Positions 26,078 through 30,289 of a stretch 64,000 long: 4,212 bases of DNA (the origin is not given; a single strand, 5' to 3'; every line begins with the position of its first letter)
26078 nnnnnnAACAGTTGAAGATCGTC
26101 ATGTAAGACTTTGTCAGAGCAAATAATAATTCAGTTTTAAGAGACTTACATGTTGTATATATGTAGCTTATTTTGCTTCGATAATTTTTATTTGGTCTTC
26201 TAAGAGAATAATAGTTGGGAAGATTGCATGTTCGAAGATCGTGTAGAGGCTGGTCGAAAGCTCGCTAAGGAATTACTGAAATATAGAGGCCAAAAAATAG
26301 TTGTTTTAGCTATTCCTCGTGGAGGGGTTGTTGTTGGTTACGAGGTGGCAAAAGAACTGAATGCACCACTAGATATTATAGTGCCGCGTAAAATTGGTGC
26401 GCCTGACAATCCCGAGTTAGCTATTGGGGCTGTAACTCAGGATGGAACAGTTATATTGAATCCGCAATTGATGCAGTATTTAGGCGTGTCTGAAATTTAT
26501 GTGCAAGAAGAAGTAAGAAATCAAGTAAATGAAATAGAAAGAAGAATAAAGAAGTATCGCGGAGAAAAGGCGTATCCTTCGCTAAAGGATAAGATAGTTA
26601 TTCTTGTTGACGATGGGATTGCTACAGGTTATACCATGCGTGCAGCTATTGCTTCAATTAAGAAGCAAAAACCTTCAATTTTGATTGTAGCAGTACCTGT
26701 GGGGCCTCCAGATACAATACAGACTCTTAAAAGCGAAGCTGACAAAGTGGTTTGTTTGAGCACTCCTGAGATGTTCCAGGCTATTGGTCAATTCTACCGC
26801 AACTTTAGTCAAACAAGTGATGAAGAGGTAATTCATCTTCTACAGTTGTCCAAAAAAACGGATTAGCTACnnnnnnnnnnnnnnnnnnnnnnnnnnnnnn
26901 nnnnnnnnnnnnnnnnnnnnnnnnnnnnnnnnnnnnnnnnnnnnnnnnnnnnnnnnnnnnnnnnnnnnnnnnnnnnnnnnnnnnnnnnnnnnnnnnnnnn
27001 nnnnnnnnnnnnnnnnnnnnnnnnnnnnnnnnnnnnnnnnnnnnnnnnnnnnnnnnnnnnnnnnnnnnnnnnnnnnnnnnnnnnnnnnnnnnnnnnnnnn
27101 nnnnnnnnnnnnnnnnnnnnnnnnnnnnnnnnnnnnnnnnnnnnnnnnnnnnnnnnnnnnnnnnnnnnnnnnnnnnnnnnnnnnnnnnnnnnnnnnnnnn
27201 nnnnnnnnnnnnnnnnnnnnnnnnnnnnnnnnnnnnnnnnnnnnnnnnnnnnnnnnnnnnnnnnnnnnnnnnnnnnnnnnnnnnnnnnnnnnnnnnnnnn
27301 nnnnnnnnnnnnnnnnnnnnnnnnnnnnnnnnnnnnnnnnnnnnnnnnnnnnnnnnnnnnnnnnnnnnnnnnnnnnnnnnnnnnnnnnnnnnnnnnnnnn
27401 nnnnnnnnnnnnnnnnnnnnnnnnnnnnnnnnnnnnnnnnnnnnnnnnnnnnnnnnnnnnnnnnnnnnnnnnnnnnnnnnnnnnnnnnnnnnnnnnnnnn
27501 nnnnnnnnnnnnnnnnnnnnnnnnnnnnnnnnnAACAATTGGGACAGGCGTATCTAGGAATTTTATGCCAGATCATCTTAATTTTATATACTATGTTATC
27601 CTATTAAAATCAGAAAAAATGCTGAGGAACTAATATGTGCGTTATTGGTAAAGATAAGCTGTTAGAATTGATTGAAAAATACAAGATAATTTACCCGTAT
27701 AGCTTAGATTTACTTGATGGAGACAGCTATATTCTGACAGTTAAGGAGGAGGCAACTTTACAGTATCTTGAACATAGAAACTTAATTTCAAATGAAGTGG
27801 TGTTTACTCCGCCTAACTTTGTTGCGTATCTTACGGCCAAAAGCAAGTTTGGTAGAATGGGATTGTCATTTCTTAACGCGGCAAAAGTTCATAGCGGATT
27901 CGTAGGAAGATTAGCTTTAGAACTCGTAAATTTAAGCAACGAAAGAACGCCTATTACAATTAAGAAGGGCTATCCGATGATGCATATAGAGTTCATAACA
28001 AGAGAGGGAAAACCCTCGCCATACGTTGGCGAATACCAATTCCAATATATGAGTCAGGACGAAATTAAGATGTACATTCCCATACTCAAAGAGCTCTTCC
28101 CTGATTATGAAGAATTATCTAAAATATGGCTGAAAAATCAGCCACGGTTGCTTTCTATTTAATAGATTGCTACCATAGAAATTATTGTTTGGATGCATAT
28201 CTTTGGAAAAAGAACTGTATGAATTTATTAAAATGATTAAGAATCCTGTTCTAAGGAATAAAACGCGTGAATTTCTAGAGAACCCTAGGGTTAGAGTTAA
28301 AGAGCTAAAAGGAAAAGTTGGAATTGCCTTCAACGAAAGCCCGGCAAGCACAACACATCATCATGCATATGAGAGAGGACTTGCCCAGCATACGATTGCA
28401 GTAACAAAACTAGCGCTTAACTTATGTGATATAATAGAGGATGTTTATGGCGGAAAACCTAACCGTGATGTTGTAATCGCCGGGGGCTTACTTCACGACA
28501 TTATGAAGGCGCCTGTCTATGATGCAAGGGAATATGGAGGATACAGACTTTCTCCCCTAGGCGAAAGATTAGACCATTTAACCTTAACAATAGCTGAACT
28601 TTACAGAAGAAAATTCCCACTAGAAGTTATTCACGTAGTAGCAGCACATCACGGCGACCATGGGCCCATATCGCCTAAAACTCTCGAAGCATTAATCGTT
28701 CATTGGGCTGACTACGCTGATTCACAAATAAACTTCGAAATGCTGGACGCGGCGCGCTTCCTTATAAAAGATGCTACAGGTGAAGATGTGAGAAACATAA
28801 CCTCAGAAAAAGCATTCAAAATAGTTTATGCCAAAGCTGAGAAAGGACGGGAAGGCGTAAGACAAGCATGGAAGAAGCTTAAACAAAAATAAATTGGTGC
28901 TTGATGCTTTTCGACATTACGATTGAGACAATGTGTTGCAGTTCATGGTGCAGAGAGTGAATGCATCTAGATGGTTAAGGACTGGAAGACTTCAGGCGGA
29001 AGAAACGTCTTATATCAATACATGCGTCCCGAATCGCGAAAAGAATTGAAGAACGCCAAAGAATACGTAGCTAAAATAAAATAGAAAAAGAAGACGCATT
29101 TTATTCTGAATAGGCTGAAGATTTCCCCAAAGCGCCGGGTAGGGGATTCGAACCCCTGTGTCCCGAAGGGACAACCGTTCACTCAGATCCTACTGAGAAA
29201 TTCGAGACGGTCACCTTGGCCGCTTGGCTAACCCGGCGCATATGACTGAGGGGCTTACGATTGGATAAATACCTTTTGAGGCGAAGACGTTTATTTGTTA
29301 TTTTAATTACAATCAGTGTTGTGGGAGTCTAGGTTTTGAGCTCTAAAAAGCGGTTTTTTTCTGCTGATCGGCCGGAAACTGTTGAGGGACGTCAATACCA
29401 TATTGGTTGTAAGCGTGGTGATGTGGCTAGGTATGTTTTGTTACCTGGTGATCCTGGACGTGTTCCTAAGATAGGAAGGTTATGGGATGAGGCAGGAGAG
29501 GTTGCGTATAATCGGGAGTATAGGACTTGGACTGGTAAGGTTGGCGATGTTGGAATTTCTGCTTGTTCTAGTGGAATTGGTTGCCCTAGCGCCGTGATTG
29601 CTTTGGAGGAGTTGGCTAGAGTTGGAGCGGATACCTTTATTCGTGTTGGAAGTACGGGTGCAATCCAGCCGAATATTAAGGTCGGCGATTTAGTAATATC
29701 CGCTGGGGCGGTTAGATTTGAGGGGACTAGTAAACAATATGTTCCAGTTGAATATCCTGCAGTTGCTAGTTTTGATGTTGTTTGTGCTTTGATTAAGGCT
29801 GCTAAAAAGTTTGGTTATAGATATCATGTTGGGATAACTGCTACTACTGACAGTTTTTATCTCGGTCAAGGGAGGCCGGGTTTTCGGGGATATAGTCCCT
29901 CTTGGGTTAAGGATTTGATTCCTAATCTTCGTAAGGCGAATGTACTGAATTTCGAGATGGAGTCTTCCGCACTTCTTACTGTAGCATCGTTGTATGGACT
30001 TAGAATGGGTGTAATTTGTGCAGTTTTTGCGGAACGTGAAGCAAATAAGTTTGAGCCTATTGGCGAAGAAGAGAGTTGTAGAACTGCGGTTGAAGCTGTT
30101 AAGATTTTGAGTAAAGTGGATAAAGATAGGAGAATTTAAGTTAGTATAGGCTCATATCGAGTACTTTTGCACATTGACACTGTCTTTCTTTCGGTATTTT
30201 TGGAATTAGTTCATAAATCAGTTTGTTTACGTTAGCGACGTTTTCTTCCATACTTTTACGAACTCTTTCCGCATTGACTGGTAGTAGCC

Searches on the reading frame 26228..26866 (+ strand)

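Call 82: search_protein_families(library=pfam, proteins=[window:26228-26866:+], max_evalue=0.001)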
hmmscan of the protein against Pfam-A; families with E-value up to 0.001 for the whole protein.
window:26228-26866:+ (212 aa): 3 families
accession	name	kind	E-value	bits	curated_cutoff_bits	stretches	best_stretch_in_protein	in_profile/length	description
PF00156.33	Pribosyltran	-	6.4e-22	78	26.3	1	7-190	13-154/158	Phosphoribosyl transferase domain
PF14681.12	UPRTase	-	0.00071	19.5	27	0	117-174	116-175/206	Uracil phosphoribosyltransferase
PF15609.12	PRTase_2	-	0.00083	19.4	28.8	0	120-154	118-152/188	Phosphoribosyl transferase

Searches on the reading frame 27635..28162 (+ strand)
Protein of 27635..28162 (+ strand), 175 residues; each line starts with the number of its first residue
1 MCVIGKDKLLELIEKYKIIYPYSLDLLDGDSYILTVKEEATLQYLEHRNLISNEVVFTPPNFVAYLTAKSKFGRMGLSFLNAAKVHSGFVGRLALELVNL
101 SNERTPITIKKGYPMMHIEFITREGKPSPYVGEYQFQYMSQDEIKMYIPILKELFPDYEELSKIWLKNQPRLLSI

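Call 82: search_protein_families(library=pfam, proteins=[window:27635-28162:+], max_evalue=0.001)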
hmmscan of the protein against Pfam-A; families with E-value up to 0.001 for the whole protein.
window:27635-28162:+ (175 aa): 1 family
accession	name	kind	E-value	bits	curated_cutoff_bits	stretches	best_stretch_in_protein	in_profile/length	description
PF22769.1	DCD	-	2e-09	38.1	27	1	51-120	82-150/153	dCTP deaminase-like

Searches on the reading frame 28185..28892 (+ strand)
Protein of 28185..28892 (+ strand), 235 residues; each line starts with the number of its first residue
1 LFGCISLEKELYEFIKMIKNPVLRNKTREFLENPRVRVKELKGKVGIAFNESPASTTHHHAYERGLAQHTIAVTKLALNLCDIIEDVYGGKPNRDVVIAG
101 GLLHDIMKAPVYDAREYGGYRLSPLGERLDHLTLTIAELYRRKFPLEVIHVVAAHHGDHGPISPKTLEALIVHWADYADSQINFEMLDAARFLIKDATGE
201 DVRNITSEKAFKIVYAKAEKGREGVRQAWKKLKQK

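Call 82: search_protein_families(library=pfam, proteins=[window:28185-28892:+], max_evalue=0.001)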
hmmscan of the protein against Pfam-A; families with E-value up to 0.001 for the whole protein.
window:28185-28892:+ (235 aa): 2 families
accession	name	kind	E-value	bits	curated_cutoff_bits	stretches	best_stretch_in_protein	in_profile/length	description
PF01966.28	HD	-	1.6e-16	61.1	22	1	67-179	2-114/116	HD domain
PF07514.17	TraI_2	-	0.0002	20.9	23.9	1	51-83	51-83/324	Putative helicase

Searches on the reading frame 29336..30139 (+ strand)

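Call 82: search_protein_families(library=pfam, proteins=[window:29336-30139:+], max_evalue=0.001)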
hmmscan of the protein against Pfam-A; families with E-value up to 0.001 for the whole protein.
window:29336-30139:+ (267 aa): 1 family
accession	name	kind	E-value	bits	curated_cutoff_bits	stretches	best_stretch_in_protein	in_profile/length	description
PF01048.26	PNP_UDP_1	-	7e-42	143.9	25.1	1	32-244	1-205/233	Phosphorylase superfamily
